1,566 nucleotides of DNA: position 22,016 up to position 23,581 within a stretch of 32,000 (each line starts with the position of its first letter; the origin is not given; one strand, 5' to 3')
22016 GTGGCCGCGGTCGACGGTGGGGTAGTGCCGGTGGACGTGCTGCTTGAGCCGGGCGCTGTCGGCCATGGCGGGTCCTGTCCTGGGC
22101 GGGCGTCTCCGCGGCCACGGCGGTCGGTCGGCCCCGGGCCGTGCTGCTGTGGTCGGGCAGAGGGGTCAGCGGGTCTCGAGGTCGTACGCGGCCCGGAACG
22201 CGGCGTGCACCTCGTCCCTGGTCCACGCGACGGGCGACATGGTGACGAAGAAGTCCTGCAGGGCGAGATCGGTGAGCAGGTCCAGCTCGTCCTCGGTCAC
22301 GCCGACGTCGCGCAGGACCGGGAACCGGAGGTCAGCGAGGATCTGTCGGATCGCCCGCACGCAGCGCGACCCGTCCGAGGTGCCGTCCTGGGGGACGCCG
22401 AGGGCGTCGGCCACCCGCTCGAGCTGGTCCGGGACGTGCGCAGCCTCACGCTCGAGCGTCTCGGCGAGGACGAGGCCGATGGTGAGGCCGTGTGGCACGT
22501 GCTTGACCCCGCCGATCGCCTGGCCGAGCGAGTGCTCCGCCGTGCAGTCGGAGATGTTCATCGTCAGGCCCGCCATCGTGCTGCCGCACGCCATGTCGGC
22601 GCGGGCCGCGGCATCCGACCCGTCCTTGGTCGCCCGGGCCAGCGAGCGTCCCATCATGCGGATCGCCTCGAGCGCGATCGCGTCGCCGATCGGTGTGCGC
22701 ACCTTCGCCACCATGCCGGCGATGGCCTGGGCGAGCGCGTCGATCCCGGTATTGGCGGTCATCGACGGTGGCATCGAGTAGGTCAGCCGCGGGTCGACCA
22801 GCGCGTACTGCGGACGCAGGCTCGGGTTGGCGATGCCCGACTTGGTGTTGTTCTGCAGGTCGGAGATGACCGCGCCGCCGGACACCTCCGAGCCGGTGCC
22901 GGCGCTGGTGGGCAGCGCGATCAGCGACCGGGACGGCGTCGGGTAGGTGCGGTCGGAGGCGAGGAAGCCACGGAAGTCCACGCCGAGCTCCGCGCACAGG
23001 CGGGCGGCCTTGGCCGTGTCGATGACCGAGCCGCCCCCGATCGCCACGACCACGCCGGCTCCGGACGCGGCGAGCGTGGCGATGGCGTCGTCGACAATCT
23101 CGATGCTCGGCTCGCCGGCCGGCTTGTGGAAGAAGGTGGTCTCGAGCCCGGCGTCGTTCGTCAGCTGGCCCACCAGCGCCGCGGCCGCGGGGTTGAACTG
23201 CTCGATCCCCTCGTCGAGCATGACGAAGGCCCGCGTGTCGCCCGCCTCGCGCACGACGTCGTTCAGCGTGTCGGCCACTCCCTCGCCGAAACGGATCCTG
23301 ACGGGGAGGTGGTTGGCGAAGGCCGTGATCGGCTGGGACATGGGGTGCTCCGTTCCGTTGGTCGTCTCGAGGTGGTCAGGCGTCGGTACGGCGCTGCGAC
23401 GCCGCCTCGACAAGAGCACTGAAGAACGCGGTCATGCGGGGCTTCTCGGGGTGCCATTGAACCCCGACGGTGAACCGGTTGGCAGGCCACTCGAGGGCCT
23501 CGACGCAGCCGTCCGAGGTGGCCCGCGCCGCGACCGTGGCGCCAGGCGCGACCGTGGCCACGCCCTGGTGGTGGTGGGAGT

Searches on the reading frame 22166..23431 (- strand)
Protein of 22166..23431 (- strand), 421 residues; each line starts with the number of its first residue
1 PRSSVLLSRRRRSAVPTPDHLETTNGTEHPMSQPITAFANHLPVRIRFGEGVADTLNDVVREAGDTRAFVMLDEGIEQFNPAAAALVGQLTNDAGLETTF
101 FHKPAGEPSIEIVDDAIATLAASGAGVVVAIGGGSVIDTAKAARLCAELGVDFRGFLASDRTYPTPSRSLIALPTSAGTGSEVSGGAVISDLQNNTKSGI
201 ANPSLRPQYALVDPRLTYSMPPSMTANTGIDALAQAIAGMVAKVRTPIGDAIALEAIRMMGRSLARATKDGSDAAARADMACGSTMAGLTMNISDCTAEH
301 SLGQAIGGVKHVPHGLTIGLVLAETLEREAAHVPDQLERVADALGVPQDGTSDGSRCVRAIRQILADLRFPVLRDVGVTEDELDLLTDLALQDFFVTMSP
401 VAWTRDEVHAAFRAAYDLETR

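Call 8: search_protein_families(library=pfam, proteins=[window:22166-23431:-], max_evalue=0.01)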
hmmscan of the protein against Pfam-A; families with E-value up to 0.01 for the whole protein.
window:22166-23431:- (421 aa): 3 families
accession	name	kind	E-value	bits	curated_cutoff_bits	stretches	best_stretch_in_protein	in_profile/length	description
PF00465.25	Fe-ADH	-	1.7e-39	135.6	31.3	1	43-214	1-168/168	Iron-containing alcohol dehydrogenase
PF25137.1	ADH_Fe_C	-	8.4e-36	123.9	27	1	225-416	1-194/194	Fe-containing alcohol dehydrogenase family, C-terminal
PF13685.12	Fe-ADH_2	-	7.5e-10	39.4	28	1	48-143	2-93/149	Iron-containing alcohol dehydrogenase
